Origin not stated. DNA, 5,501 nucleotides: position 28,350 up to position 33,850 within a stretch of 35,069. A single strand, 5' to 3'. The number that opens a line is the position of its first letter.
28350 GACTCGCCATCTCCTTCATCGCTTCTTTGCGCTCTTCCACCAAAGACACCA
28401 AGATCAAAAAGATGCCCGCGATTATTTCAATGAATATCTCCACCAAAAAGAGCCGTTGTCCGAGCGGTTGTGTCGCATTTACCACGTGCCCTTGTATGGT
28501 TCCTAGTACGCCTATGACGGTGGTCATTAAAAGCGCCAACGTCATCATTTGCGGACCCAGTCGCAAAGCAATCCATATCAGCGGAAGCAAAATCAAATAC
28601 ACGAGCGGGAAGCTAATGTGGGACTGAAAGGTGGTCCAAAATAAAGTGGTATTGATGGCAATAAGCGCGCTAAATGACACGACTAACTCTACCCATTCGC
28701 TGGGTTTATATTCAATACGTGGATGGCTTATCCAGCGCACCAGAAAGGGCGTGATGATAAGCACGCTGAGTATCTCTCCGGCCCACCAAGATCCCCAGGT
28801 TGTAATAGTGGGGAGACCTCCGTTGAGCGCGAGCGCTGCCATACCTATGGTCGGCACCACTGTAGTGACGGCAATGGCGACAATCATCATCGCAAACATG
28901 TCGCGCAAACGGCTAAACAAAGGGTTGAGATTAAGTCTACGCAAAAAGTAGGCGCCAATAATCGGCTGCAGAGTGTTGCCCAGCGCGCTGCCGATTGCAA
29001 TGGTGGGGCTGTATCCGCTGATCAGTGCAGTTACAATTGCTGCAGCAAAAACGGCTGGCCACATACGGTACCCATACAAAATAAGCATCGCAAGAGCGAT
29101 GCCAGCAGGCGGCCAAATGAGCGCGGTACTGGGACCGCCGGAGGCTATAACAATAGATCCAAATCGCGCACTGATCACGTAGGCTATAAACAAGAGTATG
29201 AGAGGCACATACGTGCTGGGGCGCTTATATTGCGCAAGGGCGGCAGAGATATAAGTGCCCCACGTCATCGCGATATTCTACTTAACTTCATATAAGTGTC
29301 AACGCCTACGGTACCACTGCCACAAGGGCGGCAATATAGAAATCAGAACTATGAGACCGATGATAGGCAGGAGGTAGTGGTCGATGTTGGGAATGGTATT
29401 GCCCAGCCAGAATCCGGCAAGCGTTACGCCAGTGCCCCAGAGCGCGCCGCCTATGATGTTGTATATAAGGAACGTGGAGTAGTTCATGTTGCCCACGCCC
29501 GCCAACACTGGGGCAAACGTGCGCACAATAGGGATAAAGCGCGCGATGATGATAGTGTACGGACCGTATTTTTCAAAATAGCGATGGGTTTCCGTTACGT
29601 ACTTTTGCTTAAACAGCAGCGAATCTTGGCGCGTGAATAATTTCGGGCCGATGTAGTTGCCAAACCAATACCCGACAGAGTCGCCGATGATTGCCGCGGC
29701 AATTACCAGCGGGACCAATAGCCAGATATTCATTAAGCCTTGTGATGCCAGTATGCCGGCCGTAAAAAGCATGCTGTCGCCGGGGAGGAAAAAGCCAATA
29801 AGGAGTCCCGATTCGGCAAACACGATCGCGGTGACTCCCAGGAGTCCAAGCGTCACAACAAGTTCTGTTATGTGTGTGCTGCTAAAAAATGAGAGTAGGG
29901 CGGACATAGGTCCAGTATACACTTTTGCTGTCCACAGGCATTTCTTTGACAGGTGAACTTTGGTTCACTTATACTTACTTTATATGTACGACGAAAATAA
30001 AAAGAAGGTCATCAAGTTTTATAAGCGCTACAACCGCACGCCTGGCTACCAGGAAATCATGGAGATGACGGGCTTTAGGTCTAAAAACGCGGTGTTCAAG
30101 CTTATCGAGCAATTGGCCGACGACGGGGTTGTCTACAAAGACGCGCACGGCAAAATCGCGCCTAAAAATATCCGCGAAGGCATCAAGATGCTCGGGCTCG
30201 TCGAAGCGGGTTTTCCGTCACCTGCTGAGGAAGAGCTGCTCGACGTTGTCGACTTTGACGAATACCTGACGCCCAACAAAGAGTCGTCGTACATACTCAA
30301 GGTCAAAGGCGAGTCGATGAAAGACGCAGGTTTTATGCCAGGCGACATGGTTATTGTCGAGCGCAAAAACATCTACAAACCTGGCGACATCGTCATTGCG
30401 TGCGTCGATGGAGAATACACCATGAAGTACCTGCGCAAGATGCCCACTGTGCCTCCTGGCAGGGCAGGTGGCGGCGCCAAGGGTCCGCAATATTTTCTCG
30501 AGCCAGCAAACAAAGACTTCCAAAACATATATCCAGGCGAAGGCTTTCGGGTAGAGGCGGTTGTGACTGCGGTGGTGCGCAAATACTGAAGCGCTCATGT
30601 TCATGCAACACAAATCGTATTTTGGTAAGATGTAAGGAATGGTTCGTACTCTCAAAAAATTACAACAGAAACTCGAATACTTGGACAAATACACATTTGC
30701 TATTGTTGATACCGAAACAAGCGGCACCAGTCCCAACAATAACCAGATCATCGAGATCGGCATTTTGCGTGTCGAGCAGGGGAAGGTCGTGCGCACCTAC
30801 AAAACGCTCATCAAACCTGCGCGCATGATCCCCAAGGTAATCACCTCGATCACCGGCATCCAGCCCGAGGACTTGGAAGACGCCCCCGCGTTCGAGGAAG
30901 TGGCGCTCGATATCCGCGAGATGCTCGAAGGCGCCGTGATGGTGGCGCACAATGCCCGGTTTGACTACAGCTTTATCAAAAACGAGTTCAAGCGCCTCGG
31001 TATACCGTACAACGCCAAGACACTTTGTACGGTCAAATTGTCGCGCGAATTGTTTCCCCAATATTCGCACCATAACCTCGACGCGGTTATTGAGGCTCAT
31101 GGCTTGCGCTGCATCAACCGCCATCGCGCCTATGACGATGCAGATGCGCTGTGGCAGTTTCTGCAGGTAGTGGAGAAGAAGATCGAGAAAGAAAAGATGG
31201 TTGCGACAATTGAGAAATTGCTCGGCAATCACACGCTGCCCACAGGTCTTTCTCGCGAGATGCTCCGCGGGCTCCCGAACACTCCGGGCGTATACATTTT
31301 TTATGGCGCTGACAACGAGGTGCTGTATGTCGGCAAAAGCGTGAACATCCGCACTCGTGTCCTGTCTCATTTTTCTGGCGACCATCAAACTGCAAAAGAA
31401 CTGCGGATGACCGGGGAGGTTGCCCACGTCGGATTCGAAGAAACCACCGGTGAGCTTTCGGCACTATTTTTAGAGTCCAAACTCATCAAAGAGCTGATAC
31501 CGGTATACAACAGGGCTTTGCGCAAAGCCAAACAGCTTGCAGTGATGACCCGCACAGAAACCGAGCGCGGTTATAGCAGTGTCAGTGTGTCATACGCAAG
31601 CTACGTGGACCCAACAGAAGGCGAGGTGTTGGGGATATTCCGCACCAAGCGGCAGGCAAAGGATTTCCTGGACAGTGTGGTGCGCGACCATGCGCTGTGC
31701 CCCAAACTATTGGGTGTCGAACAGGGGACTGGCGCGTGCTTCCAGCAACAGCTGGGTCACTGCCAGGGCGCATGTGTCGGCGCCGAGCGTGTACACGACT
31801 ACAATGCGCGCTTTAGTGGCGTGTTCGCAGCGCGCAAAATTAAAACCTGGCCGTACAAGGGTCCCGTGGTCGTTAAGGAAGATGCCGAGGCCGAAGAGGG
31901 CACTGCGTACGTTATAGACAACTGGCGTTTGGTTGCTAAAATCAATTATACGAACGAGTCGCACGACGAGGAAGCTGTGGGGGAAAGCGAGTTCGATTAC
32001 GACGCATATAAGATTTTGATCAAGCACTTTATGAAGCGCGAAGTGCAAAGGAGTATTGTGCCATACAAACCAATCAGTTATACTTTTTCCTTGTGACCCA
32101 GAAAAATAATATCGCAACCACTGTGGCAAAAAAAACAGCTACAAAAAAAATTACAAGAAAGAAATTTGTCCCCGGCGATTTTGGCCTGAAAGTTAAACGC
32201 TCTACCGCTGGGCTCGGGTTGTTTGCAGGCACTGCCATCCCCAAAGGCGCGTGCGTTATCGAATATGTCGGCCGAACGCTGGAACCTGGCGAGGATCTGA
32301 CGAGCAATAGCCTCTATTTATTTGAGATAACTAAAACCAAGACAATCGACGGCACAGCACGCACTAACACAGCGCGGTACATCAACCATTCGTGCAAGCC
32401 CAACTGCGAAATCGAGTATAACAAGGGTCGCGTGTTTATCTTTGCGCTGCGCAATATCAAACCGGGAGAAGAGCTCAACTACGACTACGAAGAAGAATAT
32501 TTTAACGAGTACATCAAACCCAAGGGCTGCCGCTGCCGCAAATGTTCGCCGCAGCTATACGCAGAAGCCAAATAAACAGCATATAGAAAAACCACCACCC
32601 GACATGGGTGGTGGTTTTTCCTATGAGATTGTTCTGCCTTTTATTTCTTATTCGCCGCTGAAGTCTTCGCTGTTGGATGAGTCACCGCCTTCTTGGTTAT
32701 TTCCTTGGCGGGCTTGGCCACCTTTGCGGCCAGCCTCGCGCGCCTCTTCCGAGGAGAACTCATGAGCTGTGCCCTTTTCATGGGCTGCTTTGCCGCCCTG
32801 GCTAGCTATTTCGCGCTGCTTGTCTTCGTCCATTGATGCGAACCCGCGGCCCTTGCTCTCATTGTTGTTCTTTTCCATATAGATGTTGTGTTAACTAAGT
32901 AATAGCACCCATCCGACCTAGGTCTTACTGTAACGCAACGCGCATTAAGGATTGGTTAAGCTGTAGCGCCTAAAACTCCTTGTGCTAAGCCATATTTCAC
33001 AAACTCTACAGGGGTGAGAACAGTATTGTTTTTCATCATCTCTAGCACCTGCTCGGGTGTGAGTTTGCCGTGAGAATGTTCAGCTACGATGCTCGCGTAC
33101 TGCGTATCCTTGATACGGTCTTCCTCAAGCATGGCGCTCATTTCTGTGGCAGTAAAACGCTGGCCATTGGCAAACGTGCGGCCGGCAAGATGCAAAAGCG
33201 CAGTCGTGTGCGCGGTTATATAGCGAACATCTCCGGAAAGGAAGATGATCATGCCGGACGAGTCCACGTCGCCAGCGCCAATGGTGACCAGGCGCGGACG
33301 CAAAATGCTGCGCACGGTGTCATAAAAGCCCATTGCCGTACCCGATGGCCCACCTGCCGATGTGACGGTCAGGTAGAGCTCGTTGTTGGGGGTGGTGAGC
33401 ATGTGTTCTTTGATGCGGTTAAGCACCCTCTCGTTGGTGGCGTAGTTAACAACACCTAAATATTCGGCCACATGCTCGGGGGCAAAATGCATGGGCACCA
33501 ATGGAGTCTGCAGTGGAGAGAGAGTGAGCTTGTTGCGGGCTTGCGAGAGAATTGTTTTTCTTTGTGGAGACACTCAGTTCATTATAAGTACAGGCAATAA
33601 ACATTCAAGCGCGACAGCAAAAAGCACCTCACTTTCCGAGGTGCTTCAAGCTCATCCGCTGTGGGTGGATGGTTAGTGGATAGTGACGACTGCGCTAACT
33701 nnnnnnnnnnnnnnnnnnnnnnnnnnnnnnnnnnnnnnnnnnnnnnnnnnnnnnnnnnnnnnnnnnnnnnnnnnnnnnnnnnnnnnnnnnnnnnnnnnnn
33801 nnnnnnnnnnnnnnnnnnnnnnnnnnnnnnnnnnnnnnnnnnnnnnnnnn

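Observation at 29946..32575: Autoregulated lexA followed by an exonuclease-Cho fusion translationally coupled to a SET methyltransferase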

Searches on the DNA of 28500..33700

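Call 85: search_rna_families(source=window, start=28500, end=33700, threshold=gathering)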
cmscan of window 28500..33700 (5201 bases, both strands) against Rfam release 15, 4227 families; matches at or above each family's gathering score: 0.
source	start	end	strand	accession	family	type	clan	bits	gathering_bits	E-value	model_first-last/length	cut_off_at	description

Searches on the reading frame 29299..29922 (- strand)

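Call 3: search_protein_families(library=pfam, proteins=[window:29299-29922:-], max_evalue=0.01)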
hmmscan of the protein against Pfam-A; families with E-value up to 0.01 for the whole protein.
window:29299-29922:- (207 aa): 1 family
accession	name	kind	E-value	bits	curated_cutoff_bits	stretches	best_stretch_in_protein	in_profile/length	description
PF09335.16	VTT_dom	-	8.7e-23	81.5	33.9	1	46-170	1-121/123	VTT domain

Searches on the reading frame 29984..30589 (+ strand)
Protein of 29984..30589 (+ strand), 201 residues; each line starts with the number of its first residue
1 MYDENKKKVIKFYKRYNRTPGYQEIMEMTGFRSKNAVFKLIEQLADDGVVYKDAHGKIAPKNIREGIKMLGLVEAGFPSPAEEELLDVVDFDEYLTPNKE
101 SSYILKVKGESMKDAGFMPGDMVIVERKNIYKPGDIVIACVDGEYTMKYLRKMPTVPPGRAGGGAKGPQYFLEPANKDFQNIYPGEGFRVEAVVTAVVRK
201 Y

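Call 3: search_protein_families(library=pfam, proteins=[window:29984-30589:+], max_evalue=0.01)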
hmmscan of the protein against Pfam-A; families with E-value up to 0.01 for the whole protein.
window:29984-30589:+ (201 aa): 2 families
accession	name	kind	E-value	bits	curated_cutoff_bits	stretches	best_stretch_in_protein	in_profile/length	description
PF00717.28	Peptidase_S24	-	2e-19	69.8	23.3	1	69-152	2-84/116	Peptidase S24-like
PF08922.17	DUF1905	-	0.0057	17.2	24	1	87-125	41-79/81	Domain of unknown function (DUF1905)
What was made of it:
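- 29984..30589 (+): LexA-like repressor, 201 aa. It has an N-terminal winged-helix region, an Ala-Gly cleavage site (VEAGFP), Ser (GESMKD) and Lys (TMKYLRK). A Gly/Pro-rich loop expansion (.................) follows the Lys strand. Call 3 (Peptidase_S24).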

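Call 55: search_solved_structures(query=window:29984-30589:+, max_evalue=0.001, show_alignments=3)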
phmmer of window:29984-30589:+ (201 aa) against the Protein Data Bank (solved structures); distinct sequences matched with E-value up to 0.001: 20.
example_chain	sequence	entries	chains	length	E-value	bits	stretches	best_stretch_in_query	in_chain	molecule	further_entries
8gmt_B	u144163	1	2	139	6e-16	62.1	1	70-156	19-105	DNA polymerase V subunit UmuD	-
7b5g_A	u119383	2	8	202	5.6e-15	58.9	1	19-153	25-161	LexA repressor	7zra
7ocj_A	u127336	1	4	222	7.5e-15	58.5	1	19-153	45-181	LexA repressor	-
1umu_A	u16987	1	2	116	9.6e-15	58.2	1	76-157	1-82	UMUD'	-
1jhh_A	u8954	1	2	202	1.5e-14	57.6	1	19-153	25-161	LEXA REPRESSOR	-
1i4v_A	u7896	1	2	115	3.4e-14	56.4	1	77-157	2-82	UMUD' PROTEIN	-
3jso_A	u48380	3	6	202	3.7e-14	56.3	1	19-153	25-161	LexA repressor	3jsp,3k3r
8trg_I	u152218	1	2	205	3.9e-14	56.2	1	19-153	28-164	LexA repressor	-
1jhf_A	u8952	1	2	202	5.4e-14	55.7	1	19-153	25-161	LEXA REPRESSOR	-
3k2z_A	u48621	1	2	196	5.5e-14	55.7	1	4-156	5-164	LexA repressor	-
1ay9_A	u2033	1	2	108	1.5e-11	47.8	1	89-157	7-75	UMUD PROTEIN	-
1jhc_A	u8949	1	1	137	1.8e-10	44.2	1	64-153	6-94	LEXA REPRESSOR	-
8gms_A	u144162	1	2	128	1.9e-10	44.2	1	66-153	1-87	LexA repressor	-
8s7g_A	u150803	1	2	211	3.6e-10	43.3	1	10-152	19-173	LexA repressor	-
1jhe_A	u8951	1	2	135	5.8e-10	42.6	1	64-153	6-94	LEXA REPRESSOR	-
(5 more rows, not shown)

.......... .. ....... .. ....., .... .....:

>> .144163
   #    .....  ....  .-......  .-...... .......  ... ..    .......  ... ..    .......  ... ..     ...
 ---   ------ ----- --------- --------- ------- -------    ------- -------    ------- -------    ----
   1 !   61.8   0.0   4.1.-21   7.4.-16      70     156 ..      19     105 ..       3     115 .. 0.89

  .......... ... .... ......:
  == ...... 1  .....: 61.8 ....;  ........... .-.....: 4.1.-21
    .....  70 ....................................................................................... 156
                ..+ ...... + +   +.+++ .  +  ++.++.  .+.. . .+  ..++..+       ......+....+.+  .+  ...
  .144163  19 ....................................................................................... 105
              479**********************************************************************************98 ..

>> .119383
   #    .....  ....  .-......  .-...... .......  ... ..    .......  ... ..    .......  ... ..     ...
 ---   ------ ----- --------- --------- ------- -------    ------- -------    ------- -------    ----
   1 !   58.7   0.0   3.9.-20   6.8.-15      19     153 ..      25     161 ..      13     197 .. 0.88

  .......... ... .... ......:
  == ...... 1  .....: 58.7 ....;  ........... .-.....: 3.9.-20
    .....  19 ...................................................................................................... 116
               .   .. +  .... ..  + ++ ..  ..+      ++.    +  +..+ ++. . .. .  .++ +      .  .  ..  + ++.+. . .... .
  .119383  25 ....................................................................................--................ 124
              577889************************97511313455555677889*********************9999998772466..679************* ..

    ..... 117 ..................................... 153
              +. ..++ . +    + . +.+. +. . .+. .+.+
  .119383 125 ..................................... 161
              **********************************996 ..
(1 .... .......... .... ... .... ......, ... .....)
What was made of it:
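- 29984..30589 (+): Call 55: aligns to E. coli LexA residues 25-161.
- On LexA repressor: Residues 19-153 align to E. coli LexA 25-161 (call 55). VEAGFP, GESMKD and TMKYLRK align with E. coli VAAGEP, GMSMKD and TVKRLKK (call 55).
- Alignment to E. coli LexA, with the cleavage site, Ser and Lys present (call 55). Its best PDB sequence match is a UmuD (call 55). The full LexA domain layout is present (call 55).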

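Call 78: search_protein_families(library=ncbifam, proteins=[window:29984-30589:+], max_evalue=0.001)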
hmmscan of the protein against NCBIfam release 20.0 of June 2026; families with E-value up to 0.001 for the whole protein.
window:29984-30589:+ (201 aa): 3 families
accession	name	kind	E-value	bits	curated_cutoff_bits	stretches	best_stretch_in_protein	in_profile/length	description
NF007621.2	PRK10276.1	subfamily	1.3e-26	92.9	110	1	74-198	1-114/115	translesion error-prone DNA polymerase V autoproteolytic subunit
TIGR00498.1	lexA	equivalog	3.2e-25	88.9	110.95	1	16-200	22-201/203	transcriptional repressor LexA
NF051876.1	transXXX_HumD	equivalog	2.7e-08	33.8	120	1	76-155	2-80/129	HumD family translesion DNA polymerase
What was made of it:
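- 29984..30589 (+): Call 78: TIGR00498 gives 88.9 bits, below the 110.95 cut-off.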

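Call 87: search_protein_families(library=padloc, proteins=[window:29984-30589:+], max_evalue=0.001)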
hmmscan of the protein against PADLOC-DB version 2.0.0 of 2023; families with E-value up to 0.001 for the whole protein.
window:29984-30589:+ (201 aa): 0 families
